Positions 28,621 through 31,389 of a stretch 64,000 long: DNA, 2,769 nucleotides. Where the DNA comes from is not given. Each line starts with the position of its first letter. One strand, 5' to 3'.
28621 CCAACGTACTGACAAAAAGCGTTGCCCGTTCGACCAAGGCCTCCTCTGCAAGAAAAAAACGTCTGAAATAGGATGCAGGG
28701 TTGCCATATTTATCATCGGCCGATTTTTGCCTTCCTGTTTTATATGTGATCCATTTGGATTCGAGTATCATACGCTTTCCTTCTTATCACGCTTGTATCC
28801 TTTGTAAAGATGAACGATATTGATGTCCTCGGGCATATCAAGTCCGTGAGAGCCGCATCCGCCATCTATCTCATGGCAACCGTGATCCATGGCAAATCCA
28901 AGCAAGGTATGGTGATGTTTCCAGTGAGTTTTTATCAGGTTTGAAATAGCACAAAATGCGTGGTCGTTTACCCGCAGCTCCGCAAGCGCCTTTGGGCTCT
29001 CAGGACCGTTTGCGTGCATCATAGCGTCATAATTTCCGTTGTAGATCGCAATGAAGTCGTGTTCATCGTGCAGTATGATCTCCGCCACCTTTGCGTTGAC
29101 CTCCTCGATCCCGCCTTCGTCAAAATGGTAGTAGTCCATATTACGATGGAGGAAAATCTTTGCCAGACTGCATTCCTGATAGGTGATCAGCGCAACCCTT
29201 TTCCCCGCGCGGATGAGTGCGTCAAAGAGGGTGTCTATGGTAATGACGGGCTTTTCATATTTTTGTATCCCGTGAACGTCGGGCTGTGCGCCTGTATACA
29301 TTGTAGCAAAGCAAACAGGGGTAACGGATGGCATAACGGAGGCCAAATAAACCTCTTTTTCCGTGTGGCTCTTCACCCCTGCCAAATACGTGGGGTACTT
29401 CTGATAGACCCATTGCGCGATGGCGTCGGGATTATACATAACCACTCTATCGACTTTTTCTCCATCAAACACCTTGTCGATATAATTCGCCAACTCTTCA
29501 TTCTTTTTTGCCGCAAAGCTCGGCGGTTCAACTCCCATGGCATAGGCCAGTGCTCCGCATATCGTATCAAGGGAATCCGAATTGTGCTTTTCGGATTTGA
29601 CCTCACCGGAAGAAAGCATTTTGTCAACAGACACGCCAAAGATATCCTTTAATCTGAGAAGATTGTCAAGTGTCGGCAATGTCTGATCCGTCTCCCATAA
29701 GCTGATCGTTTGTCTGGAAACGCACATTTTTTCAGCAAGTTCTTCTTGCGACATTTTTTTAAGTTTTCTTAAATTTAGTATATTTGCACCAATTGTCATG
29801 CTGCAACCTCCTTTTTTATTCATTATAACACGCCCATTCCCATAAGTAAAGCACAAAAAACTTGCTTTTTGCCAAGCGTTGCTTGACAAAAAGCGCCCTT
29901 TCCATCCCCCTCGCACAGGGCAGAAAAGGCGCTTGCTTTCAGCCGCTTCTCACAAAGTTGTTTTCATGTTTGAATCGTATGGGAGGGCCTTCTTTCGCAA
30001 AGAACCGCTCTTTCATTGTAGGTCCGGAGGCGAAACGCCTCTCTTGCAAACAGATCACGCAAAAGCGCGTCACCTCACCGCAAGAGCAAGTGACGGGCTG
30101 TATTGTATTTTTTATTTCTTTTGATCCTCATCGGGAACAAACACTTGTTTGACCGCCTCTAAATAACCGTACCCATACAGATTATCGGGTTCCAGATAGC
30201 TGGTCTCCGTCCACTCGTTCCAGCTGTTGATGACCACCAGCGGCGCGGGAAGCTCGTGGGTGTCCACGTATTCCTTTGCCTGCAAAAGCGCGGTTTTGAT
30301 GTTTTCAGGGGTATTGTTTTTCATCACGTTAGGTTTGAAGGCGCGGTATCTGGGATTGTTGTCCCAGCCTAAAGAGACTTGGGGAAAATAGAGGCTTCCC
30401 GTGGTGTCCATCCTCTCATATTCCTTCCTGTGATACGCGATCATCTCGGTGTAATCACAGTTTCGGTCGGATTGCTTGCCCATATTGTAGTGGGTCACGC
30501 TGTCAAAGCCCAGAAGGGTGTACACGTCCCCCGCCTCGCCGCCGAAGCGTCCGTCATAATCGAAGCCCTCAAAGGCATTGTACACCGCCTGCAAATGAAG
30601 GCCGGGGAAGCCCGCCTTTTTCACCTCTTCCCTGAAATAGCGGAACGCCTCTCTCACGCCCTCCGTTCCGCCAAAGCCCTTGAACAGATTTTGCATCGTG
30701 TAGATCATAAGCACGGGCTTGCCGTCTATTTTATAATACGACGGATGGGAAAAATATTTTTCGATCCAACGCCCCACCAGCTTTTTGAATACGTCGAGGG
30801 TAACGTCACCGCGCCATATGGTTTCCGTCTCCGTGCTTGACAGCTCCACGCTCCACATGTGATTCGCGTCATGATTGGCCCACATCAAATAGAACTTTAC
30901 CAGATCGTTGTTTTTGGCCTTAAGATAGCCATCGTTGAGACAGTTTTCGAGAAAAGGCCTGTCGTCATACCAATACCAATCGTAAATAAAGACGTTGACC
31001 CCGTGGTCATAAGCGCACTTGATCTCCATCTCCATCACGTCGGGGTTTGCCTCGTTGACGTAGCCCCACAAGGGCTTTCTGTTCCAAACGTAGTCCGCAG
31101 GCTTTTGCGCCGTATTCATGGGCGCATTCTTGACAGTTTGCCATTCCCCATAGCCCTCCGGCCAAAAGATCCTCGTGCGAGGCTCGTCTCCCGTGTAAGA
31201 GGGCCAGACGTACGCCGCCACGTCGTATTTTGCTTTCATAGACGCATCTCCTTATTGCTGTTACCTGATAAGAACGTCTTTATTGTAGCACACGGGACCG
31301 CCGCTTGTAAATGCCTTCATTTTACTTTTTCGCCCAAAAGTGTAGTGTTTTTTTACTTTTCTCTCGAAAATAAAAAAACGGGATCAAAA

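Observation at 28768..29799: XRE helix-turn-helix fused to an apparently catalytically intact NPP/alkaline-phosphatase-type domain, heading a GH78/GH99-like operon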

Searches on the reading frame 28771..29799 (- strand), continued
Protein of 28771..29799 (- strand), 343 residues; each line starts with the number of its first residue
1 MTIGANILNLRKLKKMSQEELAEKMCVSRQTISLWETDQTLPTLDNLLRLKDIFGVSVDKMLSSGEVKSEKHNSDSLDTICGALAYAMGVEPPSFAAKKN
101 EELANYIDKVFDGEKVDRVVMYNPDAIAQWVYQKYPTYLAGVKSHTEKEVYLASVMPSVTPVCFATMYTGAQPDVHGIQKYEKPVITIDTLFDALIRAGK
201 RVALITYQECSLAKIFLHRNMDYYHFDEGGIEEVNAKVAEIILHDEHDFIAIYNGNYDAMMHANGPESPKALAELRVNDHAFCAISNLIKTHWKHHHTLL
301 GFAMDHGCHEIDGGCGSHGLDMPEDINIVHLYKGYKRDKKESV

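Call 39: find_encoding_contigs(protein=P0065, flank=6000, max_places=3)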
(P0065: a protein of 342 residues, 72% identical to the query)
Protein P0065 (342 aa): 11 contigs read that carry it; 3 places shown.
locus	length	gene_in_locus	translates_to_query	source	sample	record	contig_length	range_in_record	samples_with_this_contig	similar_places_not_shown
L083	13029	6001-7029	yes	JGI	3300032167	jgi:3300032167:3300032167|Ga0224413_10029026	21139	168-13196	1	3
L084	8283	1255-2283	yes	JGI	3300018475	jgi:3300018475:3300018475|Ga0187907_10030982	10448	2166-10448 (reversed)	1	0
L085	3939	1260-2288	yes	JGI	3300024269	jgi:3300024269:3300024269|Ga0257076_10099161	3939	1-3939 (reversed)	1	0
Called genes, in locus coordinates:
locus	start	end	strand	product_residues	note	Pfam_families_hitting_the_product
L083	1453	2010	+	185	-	PF11188:DUF2975 (weak)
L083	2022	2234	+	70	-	PF01381:HTH_3, PF12844:HTH_19 (weak), PF13443:HTH_26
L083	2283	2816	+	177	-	-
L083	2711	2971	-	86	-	-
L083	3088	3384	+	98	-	PF02583:Trns_repr_metal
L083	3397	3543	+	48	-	-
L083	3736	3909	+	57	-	-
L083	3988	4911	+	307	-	PF01261:AP_endonuc_2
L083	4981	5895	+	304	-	PF14486:DUF4432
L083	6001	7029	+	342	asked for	PF01381:HTH_3, PF12844:HTH_19, PF13443:HTH_26 (faint), PF13560:HTH_31 (weak), PF01663:Phosphodiest (weak)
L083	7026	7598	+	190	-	PF00300:His_Phos_1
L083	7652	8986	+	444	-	PF01546:Peptidase_M20, PF07687:M20_dimer (weak)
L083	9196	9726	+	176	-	-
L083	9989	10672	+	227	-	PF00702:Hydrolase, PF12710:HAD (weak), PF13419:HAD_2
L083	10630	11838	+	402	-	PF04389:Peptidase_M28, PF01546:Peptidase_M20, PF07687:M20_dimer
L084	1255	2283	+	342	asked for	PF01381:HTH_3, PF12844:HTH_19, PF13443:HTH_26 (faint), PF13560:HTH_31 (weak), PF01663:Phosphodiest (weak)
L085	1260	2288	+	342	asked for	PF01381:HTH_3, PF12844:HTH_19, PF13443:HTH_26 (faint), PF13560:HTH_31 (weak), PF01663:Phosphodiest (weak)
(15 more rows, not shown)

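Call 40: find_encoding_contigs(protein=P0082, flank=6000, max_places=2)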
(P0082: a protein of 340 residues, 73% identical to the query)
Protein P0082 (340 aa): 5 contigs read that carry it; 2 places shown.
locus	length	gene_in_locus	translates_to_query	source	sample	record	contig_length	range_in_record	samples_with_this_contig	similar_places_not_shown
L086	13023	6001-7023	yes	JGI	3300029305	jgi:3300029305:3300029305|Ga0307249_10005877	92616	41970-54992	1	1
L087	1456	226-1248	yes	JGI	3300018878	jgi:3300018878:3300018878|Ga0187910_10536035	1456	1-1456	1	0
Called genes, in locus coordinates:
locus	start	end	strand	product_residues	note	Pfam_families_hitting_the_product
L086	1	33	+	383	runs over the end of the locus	PF13560:HTH_31, PF01381:HTH_3, PF01869:BcrAD_BadFG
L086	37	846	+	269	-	PF13580:SIS_2, PF22198:GKRP_SIS_2, PF22645:GKRP_SIS_N, PF01380:SIS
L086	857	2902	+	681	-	-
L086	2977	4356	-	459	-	-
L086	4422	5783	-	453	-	-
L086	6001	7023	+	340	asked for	PF01381:HTH_3, PF07022:Phage_CI_repr (weak), PF12844:HTH_19 (weak), PF13560:HTH_31 (weak), PF01663:Phosphodiest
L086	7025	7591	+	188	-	PF00300:His_Phos_1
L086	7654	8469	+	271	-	PF00702:Hydrolase (faint), PF08282:Hydrolase_3, PF05116:S6PP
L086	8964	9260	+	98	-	PF01250:Ribosomal_S6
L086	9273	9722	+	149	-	PF00436:SSB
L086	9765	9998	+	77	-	PF01084:Ribosomal_S18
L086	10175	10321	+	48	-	-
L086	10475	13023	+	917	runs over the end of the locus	-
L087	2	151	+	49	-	?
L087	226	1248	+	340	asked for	PF01381:HTH_3, PF07022:Phage_CI_repr (weak), PF12844:HTH_19 (weak), PF13560:HTH_31 (weak), PF01663:Phosphodiest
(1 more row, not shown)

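Call 59: search_protein_families(library=pfam, proteins=[window:28771-29604:-], max_evalue=1)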
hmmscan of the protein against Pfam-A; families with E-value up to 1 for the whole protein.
seq(278 aa): 1 family
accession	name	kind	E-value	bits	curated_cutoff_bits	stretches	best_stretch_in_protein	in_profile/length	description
PF01663.27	Phosphodiest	-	1.6e-10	41.6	23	1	86-247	35-225/342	Type I phosphodiesterase / nucleotide pyrophosphatase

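Call 63: search_protein_families(library=pfam, proteins=[L047:11196-13769:+, L014:1610-3157:+, L014:3190-4470:+, L046:6930-8105:+, L048:6021-6887:+, L048:10923-11684:+, L046:11376-12167:+, L001:791-2101:+, L036:10851-11567:+, L022:11131-12612:+], max_evalue=0.001)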
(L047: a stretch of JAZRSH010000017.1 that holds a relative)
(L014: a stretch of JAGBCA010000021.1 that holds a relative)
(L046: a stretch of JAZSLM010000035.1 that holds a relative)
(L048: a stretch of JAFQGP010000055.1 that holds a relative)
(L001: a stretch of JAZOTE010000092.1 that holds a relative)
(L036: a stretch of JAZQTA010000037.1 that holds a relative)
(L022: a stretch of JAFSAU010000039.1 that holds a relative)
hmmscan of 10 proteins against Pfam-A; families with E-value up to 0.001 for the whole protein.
L047:11196-13769:+ (858 aa): 2 families
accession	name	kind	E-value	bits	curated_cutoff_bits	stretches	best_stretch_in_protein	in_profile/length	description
PF22422.2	MGH1-like_GH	-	1.3e-18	68.2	27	1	507-771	82-353/356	Mannosylglycerate hydrolase MGH1-like glycoside hydrolase domain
PF01204.24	Trehalase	-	2.1e-06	27.4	21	1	605-760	332-478/512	Trehalase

L014:1610-3157:+ (516 aa): 0 families

L014:3190-4470:+ (427 aa): 4 families
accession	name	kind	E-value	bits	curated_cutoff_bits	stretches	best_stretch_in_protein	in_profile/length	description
PF00295.23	Glyco_hydro_28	-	4.3e-27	95.5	22.9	1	94-277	50-218/324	Glycosyl hydrolases family 28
PF12708.12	Pect-lyase_RHGA_epim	-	6.9e-12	46.1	27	1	5-58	3-58/213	Rhamnogalacturonase A/epimerase, pectate lyase-like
PF13229.12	Beta_helix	-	6.5e-09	36.1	25.9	1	235-326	10-97/158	Right handed beta helix region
PF05048.19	NosD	-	0.00016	21.6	23.6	1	192-325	15-127/212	Periplasmic copper-binding protein (NosD)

L046:6930-8105:+ (392 aa): 1 family
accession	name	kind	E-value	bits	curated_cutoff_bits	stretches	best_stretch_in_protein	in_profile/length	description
PF00728.28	Glyco_hydro_20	-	2.1e-33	116.6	22.3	1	8-367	4-323/348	Glycosyl hydrolase family 20, catalytic domain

L048:6021-6887:+ (289 aa): 1 family
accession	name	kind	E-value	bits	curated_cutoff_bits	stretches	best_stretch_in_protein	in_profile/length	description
PF03372.29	Exo_endo_phos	-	3.8e-07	30.5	24.5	1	8-256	1-203/225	Endonuclease/Exonuclease/phosphatase family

L048:10923-11684:+ (254 aa): 1 family
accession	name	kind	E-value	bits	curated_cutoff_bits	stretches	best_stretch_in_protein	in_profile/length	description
PF03009.23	GDPD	-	2.2e-35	123.3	23.6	1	14-238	1-242/244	Glycerophosphoryl diester phosphodiesterase family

L046:11376-12167:+ (264 aa): 2 families
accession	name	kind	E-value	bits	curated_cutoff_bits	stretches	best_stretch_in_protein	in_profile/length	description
PF13472.12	Lipase_GDSL_2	-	7.1e-11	43.4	32.9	1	33-226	1-176/178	GDSL-like Lipase/Acylhydrolase family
PF00657.28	Lipase_GDSL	-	9.1e-08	32.9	23.6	1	31-133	1-98/208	GDSL-like Lipase/Acylhydrolase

L001:791-2101:+ (437 aa): 1 family
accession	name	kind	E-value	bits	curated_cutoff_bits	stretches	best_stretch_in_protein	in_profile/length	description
PF09587.15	PGA_cap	-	1.6e-52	179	27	1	8-318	2-252/255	Bacterial capsule synthesis protein PGA_cap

L036:10851-11567:+ (239 aa): 1 family
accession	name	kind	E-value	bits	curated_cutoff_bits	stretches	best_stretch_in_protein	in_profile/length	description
PF03009.23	GDPD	-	6.9e-22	79.2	23.6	1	16-235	1-239/244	Glycerophosphoryl diester phosphodiesterase family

L022:11131-12612:+ (494 aa): 1 family
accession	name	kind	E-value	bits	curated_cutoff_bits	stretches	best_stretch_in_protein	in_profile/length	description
PF00144.29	Beta-lactamase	-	2.2e-37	129.4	27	1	38-293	18-306/329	Beta-lactamase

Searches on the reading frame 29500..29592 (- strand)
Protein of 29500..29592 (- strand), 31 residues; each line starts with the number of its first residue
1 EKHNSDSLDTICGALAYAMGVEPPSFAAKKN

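Call 82: search_solved_structures(query=A3, max_evalue=10, show_alignments=3)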
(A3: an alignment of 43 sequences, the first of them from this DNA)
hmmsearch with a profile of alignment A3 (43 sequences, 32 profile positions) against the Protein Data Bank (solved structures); distinct sequences matched with E-value up to 10: 8.
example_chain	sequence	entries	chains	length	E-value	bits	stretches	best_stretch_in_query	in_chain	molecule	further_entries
5vpu_A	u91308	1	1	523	0.064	16.4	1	8-25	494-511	2,3-bisphosphoglycerate-independent phosphoglycerate mutase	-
5kgn_A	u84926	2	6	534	0.34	14.1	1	6-25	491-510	2,3-bisphosphoglycerate-independent phosphoglycerate mutase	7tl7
7knf_A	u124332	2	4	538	0.35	14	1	6-25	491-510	2,3-bisphosphoglycerate-independent phosphoglycerate mutase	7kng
5kgl_A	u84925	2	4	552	0.36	14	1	6-25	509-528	2,3-bisphosphoglycerate-independent phosphoglycerate mutase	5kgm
7tl8_A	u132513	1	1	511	0.5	13.5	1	8-30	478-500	2,3-bisphosphoglycerate-independent phosphoglycerate mutase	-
4my4_A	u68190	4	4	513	0.51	13.5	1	8-30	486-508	2,3-bisphosphoglycerate-independent phosphoglycerate mutase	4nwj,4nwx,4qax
2ify_A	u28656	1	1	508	0.92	12.7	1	10-26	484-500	2,3-bisphosphoglycerate-independent phosphoglycerate mutase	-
3b5q_A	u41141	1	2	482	1.7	11.9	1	13-25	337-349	Putative sulfatase yidJ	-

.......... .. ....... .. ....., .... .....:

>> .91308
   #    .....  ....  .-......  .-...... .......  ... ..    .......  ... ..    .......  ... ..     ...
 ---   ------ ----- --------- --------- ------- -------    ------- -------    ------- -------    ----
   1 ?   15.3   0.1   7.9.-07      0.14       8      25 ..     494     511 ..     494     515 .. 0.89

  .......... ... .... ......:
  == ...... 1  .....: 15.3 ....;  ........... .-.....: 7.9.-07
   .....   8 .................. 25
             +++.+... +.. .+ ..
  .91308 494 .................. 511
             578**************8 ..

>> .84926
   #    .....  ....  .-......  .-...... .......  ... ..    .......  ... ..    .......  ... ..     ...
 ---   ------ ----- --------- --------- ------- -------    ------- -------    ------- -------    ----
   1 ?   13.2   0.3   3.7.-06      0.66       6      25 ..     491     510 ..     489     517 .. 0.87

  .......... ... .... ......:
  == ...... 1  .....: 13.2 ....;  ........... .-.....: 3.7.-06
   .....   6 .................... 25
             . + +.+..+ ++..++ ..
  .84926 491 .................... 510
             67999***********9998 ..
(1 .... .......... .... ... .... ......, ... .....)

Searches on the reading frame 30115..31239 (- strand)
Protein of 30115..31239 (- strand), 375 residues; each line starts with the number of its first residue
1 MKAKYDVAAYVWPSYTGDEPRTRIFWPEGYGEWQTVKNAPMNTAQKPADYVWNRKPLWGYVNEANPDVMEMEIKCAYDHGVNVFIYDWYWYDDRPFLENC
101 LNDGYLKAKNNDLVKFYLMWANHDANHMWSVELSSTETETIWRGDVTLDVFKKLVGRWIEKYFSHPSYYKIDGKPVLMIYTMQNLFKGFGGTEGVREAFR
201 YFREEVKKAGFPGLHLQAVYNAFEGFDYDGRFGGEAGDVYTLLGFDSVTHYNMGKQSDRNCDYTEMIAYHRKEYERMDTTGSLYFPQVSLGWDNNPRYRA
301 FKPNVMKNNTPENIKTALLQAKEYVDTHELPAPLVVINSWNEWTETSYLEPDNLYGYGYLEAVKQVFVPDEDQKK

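Call 4: search_protein_families(library=pfam, proteins=[window:30115-31239:-], max_evalue=1)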
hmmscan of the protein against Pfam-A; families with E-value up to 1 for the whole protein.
window:30115-31239:- (375 aa): 3 families
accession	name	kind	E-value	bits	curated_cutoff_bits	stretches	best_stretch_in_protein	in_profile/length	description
PF14307.12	Glyco_tran_WbsX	-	3.7e-43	148.8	25.1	1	24-363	17-350/350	Glycosyltransferase WbsX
PF16317.11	Glyco_hydro_99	-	0.0021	17.7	33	1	38-181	42-162/341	Glycosyl hydrolase family 99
PF22129.1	CjCas9_WED-like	-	0.071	13.2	24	1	179-199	5-25/39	CRISPR-associated endonuclease CjCas9 wedge domain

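Call 5: search_protein_families(library=ncbifam, proteins=[window:30115-31239:-], max_evalue=0.1)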
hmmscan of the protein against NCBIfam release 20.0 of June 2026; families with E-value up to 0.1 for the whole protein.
window:30115-31239:- (375 aa): 0 families
